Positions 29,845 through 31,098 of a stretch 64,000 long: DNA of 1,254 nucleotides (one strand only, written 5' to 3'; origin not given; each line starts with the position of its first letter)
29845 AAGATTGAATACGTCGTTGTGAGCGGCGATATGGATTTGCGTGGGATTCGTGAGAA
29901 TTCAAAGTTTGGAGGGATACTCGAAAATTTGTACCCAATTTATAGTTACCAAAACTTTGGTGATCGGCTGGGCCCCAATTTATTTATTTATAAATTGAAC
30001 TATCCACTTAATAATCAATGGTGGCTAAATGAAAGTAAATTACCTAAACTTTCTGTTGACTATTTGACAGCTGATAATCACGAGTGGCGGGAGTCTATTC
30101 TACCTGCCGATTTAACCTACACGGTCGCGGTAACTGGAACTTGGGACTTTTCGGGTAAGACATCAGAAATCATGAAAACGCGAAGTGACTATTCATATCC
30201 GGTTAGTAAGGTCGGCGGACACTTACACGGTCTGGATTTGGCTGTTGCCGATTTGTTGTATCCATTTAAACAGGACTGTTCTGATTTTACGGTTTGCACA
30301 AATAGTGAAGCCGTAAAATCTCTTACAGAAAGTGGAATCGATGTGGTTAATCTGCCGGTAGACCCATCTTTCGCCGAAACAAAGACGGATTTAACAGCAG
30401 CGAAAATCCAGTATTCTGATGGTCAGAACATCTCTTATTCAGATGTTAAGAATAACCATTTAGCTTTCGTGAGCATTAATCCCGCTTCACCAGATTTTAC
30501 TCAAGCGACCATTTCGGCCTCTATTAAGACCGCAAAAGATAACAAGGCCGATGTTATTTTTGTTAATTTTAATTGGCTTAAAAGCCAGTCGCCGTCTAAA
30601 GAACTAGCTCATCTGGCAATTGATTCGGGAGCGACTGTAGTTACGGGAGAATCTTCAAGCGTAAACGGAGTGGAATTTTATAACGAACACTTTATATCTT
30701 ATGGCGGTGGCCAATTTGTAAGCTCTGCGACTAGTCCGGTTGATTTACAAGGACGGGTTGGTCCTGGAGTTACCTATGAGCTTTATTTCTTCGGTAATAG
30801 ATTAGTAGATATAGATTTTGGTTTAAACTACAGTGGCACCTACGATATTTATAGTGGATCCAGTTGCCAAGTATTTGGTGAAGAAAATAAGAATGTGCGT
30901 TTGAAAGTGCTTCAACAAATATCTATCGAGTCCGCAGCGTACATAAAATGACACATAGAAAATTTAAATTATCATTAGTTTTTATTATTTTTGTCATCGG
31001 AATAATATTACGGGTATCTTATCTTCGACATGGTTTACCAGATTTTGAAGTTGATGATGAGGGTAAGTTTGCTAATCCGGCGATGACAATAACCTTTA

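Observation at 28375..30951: ArnT-like GT-C domain fused to a CapA/PGA_cap-like metallophosphoesterase-fold domain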

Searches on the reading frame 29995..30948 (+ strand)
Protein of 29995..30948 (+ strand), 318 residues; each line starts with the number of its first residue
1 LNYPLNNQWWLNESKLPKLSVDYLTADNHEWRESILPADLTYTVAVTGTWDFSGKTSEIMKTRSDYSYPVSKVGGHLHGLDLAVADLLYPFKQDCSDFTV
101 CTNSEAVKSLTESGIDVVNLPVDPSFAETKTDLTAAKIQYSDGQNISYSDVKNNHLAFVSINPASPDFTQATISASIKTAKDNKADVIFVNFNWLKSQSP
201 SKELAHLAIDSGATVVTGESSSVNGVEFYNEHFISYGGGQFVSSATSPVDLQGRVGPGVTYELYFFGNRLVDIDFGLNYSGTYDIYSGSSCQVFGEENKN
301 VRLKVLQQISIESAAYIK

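Call 11: search_solved_structures(query=window:29995-30948:+, max_evalue=10, show_alignments=3)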
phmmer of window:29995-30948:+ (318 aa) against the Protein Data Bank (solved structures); distinct sequences matched with E-value up to 10: 2.
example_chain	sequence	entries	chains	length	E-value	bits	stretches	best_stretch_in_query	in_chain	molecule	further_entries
3ba3_A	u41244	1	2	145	0.84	12.4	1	169-201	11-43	Pyridoxamine 5'-phosphate oxidase-like protein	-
3eye_A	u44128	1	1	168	1.3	11.8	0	98-146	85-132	PTS system N-acetylgalactosamine-specific IIB component 1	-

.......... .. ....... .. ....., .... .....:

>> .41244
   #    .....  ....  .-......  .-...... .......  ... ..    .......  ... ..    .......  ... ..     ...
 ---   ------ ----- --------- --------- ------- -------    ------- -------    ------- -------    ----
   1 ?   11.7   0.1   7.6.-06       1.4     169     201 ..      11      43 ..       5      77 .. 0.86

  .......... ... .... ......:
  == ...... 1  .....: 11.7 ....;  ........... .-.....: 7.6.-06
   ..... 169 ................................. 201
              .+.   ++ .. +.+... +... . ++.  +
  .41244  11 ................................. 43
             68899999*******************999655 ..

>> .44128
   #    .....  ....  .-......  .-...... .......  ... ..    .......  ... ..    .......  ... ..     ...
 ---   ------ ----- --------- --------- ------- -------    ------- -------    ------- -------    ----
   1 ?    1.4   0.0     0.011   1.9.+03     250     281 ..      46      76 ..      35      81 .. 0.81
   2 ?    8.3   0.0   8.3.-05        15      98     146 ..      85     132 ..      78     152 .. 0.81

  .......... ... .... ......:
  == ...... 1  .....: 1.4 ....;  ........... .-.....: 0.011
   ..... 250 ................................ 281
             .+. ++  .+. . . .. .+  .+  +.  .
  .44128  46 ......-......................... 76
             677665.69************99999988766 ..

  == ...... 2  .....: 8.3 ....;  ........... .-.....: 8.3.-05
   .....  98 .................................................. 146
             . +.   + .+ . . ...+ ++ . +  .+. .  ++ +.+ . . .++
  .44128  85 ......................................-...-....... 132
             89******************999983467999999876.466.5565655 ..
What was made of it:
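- Tried and rejected: It found nothing significant (call 11).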

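Call 15: search_solved_structures(query=A2, max_evalue=10, show_alignments=4)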
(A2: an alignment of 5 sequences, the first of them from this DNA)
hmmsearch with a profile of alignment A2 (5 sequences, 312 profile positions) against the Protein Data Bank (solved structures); distinct sequences matched with E-value up to 10: 6.
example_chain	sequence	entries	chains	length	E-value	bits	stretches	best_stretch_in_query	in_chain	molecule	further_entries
8ith_A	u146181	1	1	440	0.00023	23.9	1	199-243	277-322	Poly-gamma-glutamate synthesis protein (Capsule biosynthesis protein)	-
8gq9_A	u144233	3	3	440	0.00037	23.3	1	199-243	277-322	Poly-gamma-glutamate synthesis protein (Capsule biosynthesis protein)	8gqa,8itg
8gqb_A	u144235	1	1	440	0.00037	23.3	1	199-243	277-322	Poly-gamma-glutamate synthesis protein (Capsule biosynthesis protein)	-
1gr0_A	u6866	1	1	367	0.16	14.7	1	165-216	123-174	INOSITOL-3-PHOSPHATE SYNTHASE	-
7upp_A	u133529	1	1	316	0.32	13.7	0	167-210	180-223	DHT03 protein A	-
2n4o_A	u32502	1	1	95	1.7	11.3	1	54-101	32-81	Hydrophobin-like protein MPG1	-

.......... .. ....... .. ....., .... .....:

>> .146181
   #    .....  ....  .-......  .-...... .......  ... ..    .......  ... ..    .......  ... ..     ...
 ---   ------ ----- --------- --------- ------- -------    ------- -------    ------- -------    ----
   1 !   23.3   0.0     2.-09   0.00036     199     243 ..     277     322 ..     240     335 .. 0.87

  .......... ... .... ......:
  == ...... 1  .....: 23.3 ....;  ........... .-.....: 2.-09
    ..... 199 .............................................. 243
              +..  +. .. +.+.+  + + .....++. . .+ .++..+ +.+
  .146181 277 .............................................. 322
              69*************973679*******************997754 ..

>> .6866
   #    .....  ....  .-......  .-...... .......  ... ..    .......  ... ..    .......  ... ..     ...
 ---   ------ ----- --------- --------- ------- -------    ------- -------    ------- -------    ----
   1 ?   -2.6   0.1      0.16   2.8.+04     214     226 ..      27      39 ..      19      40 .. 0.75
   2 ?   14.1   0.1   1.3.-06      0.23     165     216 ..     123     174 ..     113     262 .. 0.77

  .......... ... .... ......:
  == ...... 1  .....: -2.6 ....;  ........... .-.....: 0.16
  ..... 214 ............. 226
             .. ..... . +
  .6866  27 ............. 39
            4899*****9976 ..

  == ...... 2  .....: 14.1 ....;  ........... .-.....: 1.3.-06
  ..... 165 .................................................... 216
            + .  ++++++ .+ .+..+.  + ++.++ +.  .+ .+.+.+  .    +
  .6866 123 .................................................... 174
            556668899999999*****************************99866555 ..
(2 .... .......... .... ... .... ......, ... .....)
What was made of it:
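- Tried and rejected: Only the profile reached MslH (call 15).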

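Call 22: search_protein_representatives(alignment_id=A2)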
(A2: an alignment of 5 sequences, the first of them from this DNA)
Query: 5 sequences, 312 profile positions. Proteins with E-value up to 0.001 (for the whole library): 6806; up to 1e-10: 1390; up to 1e-30: 44. The best 150 are listed.
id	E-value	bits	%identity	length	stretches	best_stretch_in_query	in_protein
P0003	1.3e-143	494.6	-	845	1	1-311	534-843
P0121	4.6e-44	167.6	-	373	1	10-273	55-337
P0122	3.3e-41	158.2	-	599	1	10-276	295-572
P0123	2.3e-40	155.4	-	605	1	12-273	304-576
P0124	5.2e-40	154.3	-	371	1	8-282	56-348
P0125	6.2e-40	154.0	-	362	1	9-278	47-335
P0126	4.1e-39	151.3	-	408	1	11-274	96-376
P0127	7.7e-39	150.4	-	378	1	11-279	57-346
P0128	2.7e-38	148.6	-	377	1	16-278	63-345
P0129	3.7e-38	148.2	-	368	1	14-273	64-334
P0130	4.7e-38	147.8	-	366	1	16-272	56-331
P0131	2.5e-37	145.4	-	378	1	9-278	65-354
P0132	9.0e-37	143.6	-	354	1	37-274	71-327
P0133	1.2e-36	143.3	-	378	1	7-275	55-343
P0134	3.2e-36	141.8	-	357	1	16-298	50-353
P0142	4.5e-34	134.7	-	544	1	38-274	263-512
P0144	2.2e-33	132.5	-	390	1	38-274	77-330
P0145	3.5e-33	131.8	-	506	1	37-273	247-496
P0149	5.3e-33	131.2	-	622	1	13-272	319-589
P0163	9.8e-31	123.8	-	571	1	34-248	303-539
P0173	2.8e-29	119.0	-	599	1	39-260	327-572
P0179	4.2e-28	115.1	-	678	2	72-246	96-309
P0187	2.0e-27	112.9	-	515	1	37-250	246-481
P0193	6.0e-27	111.3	-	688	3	105-254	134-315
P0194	9.9e-27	110.6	-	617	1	32-304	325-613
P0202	1.9e-26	109.7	-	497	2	151-280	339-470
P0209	9.6e-26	107.4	-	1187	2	60-246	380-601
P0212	1.1e-25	107.2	-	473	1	36-279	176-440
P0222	6.2e-25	104.7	-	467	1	37-280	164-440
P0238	1.7e-23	100.0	-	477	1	36-274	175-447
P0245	3.4e-23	99.0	-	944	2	104-246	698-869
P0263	3.2e-22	95.8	-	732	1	63-246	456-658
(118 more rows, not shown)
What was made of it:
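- On CapA/PgsA family (Pfam PGA_cap PF09587): The profile search gives E 4.6e-44 to standalone members over positions 10-280 of 312 (call 22).
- Checked: The best standalone hits (E 4.6e-44) cover profile positions 10-280 (call 22), so the homology spans the whole domain and is far beyond chance.
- The profile search gives E 4.6e-44 to standalone CapA proteins over the whole domain (call 22).
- Tried and rejected: The exhaustive profile search (call 22) was used instead.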

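Call 23: search_protein_families(library=pfam, proteins=[P0122, P0123, P0149, P0142, P0145, P0163, P0209, P0245, P0263, P0121], max_evalue=0.001)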
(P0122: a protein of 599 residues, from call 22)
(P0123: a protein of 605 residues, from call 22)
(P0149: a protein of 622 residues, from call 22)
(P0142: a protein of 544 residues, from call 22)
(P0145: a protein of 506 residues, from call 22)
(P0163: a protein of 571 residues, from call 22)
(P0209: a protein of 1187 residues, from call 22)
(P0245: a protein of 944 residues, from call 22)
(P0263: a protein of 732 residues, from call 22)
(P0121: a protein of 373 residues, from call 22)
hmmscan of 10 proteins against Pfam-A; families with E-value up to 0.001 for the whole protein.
P0122 (599 aa): 2 families
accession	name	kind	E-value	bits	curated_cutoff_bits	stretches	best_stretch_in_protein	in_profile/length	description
PF09587.15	PGA_cap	-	5.6e-57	193.6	27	1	322-540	1-255/255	Bacterial capsule synthesis protein PGA_cap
PF01875.22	Memo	-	2.8e-27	96.1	27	1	73-285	39-264/269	Memo-like protein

P0123 (605 aa): 2 families
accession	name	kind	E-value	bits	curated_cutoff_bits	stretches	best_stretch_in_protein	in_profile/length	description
PF09587.15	PGA_cap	-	4.6e-64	216.8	27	1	329-547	1-255/255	Bacterial capsule synthesis protein PGA_cap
PF01875.22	Memo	-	4.6e-27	95.3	27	1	77-296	33-268/269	Memo-like protein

P0149 (622 aa): 2 families
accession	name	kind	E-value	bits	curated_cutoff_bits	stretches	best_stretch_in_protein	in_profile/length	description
PF09587.15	PGA_cap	-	3.6e-58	197.5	27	1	343-561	1-255/255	Bacterial capsule synthesis protein PGA_cap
PF01875.22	Memo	-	4.1e-22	79.1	27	1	92-294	37-255/269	Memo-like protein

P0142 (544 aa): 2 families
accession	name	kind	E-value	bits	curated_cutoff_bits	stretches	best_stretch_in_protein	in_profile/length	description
PF09587.15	PGA_cap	-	3.8e-59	200.7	27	1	265-482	2-255/255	Bacterial capsule synthesis protein PGA_cap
PF01875.22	Memo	-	6.3e-25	88.3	27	1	38-194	46-209/269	Memo-like protein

P0145 (506 aa): 2 families
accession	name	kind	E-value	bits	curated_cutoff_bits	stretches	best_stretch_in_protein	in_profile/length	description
PF09587.15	PGA_cap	-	1e-61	209.1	27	1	249-467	1-255/255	Bacterial capsule synthesis protein PGA_cap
PF01875.22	Memo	-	5e-06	26.4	27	0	102-171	123-187/269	Memo-like protein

P0163 (571 aa): 2 families
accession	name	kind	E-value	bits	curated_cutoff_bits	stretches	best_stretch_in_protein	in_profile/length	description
PF09587.15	PGA_cap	-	7.6e-64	216.1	27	1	308-531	1-255/255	Bacterial capsule synthesis protein PGA_cap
PF01875.22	Memo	-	1.6e-22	80.5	27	1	58-274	33-262/269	Memo-like protein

P0209 (1187 aa): 5 families
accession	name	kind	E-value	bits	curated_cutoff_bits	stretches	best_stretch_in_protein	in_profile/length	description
PF09587.15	PGA_cap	-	3.7e-118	394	27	2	358-595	2-255/255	Bacterial capsule synthesis protein PGA_cap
PF00768.25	Peptidase_S11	-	2e-43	149.1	27.6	1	99-297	6-220/239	D-alanyl-D-alanine carboxypeptidase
PF02557.22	VanY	-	5.2e-36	123.8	25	1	1033-1160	3-130/132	D-alanyl-D-alanine carboxypeptidase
PF13354.11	Beta-lactamase2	-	4.9e-13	49.4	22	1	112-270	6-177/214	Beta-lactamase enzyme family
PF02113.21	Peptidase_S13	-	1.8e-05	24.1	22.8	0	101-151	12-64/444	D-Ala-D-Ala carboxypeptidase 3 (S13) family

P0245 (944 aa): 2 families
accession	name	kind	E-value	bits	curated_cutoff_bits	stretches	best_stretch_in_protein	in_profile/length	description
PF09587.15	PGA_cap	-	2.9e-110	368.2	27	2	319-556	2-255/255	Bacterial capsule synthesis protein PGA_cap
PF00768.25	Peptidase_S11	-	9.6e-29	101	27.6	2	129-250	93-221/239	D-alanyl-D-alanine carboxypeptidase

P0263 (732 aa): 3 families
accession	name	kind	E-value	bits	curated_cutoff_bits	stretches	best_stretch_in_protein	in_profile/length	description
PF09587.15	PGA_cap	-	1.1e-56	192.6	27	1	425-650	1-253/255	Bacterial capsule synthesis protein PGA_cap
PF02368.24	Big_2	-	5e-12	46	22.8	1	341-416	3-79/79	Bacterial Ig-like domain (group 2)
PF22359.2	Big-like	-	2e-06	28.4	27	1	373-419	2-47/48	Bacterial Ig-like domain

P0121 (373 aa): 1 family
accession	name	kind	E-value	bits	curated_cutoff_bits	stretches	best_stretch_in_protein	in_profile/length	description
PF09587.15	PGA_cap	-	2e-66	224.5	27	1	83-308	1-255/255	Bacterial capsule synthesis protein PGA_cap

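Call 26: search_solved_structures(query=P0121, max_evalue=0.001, show_alignments=2)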
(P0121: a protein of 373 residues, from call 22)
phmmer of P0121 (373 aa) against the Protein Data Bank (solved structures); distinct sequences matched with E-value up to 0.001: 3.
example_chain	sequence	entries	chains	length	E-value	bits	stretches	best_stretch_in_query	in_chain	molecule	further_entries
8gq9_A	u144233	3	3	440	4.1e-13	52.2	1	240-306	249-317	Poly-gamma-glutamate synthesis protein (Capsule biosynthesis protein)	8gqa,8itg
8gqb_A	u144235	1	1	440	4.3e-13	52.2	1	240-306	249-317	Poly-gamma-glutamate synthesis protein (Capsule biosynthesis protein)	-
8ith_A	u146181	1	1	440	3.9e-12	49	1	240-306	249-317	Poly-gamma-glutamate synthesis protein (Capsule biosynthesis protein)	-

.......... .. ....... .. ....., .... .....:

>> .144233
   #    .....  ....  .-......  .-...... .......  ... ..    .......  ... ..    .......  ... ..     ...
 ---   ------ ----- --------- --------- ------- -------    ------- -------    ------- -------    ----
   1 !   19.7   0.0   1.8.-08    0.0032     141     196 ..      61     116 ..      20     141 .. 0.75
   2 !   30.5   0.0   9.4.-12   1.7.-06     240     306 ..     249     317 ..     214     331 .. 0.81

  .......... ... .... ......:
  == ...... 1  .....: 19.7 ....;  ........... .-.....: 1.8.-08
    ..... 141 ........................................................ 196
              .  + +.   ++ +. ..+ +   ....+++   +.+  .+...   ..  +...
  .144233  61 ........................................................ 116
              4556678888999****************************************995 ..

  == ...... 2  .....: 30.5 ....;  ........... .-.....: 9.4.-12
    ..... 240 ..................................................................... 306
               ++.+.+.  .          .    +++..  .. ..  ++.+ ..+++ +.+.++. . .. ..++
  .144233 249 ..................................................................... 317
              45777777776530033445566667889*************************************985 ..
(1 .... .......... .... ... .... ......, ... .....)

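Call 36: predict_structure(alignment_id=A4)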
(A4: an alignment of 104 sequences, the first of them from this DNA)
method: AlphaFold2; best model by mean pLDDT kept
length: 314 residues; sequences in the alignment: 104
mean_pLDDT: 90.5   pTM: 0.91
mean pLDDT of the five models: 90.5, 89.9, 89.6, 89.4, 89.2
residues with pLDDT >= 90: 248; 70-90: 38; 50-70: 21; < 50: 7
segments of 3 or more residues with pLDDT < 50: 243-245
pLDDT, mean of each block of 10 residues (from residue 1): 69 94 91 95 95 94 88 93 97 96 96 96 98 98 98 97 96 98 98 88 98 94 98 93 51 88 96 68 63 84 95 94
secondary structure, 60 per line:
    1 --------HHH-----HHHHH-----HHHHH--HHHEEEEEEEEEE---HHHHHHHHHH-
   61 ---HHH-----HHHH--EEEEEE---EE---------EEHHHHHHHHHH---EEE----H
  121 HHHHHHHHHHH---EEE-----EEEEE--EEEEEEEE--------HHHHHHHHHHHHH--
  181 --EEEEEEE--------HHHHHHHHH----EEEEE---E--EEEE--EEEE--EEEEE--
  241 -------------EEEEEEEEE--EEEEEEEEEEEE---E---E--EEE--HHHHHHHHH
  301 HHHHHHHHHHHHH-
elements in order: H17-21 H27-31 E37-46 H50-59 H72-75 E78-83 H100-109 E113-115 H120-131 E135-137 E143-147 E150-157 H166-178 E183-189 H198-206 E211-215 E222-225 E228-231 E234-238 E254-262 E265-276 E287-289 H292-313

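Call 39: fold_search(model_id=the predicted structure, library=pdb)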
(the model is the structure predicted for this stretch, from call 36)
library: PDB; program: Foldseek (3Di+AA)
matches with E <= 10: 1481; with E <= 0.001: 22
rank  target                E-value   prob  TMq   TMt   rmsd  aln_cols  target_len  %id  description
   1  8ith                  3.9e-15  1.00  0.66  0.48   7.8       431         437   14  Crystal structure of lasso peptide epimerase MslH H295N (released 2023-06-21)
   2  8itg_A                4.1e-15  1.00  0.67  0.49   7.3       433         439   14  Crystal structure of lasso peptide epimerase MslH in complexed with precursor peptide variant MslAW21G (released 2023-06-21)
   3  8gq9                  6.6e-15  1.00  0.67  0.49   7.4       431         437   14  Crystal structure of lasso peptide epimerase MslH (released 2023-06-21)
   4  8gqb                  9.0e-15  1.00  0.66  0.48   7.8       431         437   14  Crystal structure of lasso peptide epimerase MslH D11A mutant (released 2023-06-21)
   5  1hp1                  5.5e-08  1.00  0.45  0.30  12.1       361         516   10  5'-NUCLEOTIDASE (OPEN FORM) COMPLEX WITH ATP (released 2002-03-20)
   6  1oie                  6.5e-08  1.00  0.47  0.31  11.9       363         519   10  5'-Nucleotidase (E. coli) with an Engineered Disulfide Bridge (S228C, P513C) (released 2004-08-05)
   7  2ush_A                6.9e-08  1.00  0.46  0.31  12.3       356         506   10  5'-NUCLEOTIDASE FROM E. COLI (released 1999-06-15)
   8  1oid_A                8.8e-08  1.00  0.43  0.28  12.7       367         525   10  5'-Nucleotidase (E. coli) with an Engineered Disulfide Bridge (S228C, P513C) (released 2004-06-10)
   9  1t71                  1.8e-07  1.00  0.51  0.56   7.1       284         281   10  Crystal structure of a novel phosphatase Mycoplasma pneumoniaefrom (released 2004-12-07)
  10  4fcx_B                8.5e-07  1.00  0.45  0.40   7.3       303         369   10  S.pombe Mre11 apoenzym (released 2012-06-20)
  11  5h7w_B                1.5e-06  1.00  0.37  0.24  13.9       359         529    9  Crystal structure of 5'-nucleotidase from venom of Naja atra (released 2017-11-22)
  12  7qga                  3.2e-06  1.00  0.40  0.26  12.9       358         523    9  Human CD73 (ecto 5'-nucleotidase) in complex with MRS4598 (a 3-methyl-CMPCP derivative, compound 16 in paper) in the ope (released 2022-02-16)
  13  6hxw_A                7.3e-06  1.00  0.40  0.26  12.8       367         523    7  structure of human CD73 in complex with antibody IPH53 (released 2019-08-28)
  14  5eqv                  2.1e-05  1.00  0.41  0.39  14.4       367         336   11  1.45 Angstrom Crystal Structure of Bifunctional 2',3'-cyclic Nucleotide 2'-phosphodiesterase/3'-Nucleotidase Periplasmic (released 2015-11-25)
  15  3auz                  8.4e-05  1.00  0.42  0.42   6.6       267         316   12  Crystal structure of Mre11 with manganese (released 2011-05-25)
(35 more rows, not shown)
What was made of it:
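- On CapA/PgsA family (Pfam PGA_cap PF09587): MslH is matched at E 3.9e-15 with TM 0.66-0.67, followed by 5'-nucleotidase, Mre11 and Vps29 (calls 36, 39).
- Closest known: Catalytically inactive metallophosphoesterase-fold proteins such as Vps29. Same: Vps29 is among the significant fold matches (call 39).
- The model has pLDDT 90.5 and its best PDB match is MslH at E 4e-15 (calls 36, 39). Catalytically inactive metallophosphoesterase folds such as Vps29 serve as scaffolds, and Vps29 appears among the fold matches (call 39).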

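Call 45: find_related_loci(query=A2, collection=genome_contigs, flank=6000)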
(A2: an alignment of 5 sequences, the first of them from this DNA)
Query A2 (314 aa) in genome_contigs; peptide patterns used: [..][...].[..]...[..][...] (x = any residue, [..] = any of these).
7 stretches matched a pattern, but none encodes a relative of the query by tblastn (E <= 1e-3).

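Call 47: find_homologous_proteins(query=A2, max_evalue=0.00001)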
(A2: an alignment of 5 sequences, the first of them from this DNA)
Query A2 (5 sequences) (314 aa, profile of the alignment): 1 proteins with E <= 0.00001 among 6420 candidates.
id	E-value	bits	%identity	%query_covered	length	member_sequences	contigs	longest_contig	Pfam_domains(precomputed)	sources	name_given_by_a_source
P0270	3.6e-8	51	28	38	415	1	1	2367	PF09587.16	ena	-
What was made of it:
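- Tried and rejected: It returned one weak hit and not even the query's own family, so it was uninformative (call 47).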

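Call 48: find_related_loci(query=A2, collection=metagenome_contigs, flank=4000)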
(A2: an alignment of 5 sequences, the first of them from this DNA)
Query A2 (314 aa) in metagenome_contigs; peptide patterns used: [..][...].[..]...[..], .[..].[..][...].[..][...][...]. (x = any residue, [..] = any of these).
212 stretches matched a pattern; 3 encode a relative of the query (tblastn E <= 1e-3); 3 distinct loci.
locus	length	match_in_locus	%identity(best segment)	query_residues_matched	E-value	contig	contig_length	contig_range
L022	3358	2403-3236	37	3-288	2e-58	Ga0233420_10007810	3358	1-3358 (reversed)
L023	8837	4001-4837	33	1-282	2e-53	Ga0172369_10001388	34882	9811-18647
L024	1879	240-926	27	56-242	6e-13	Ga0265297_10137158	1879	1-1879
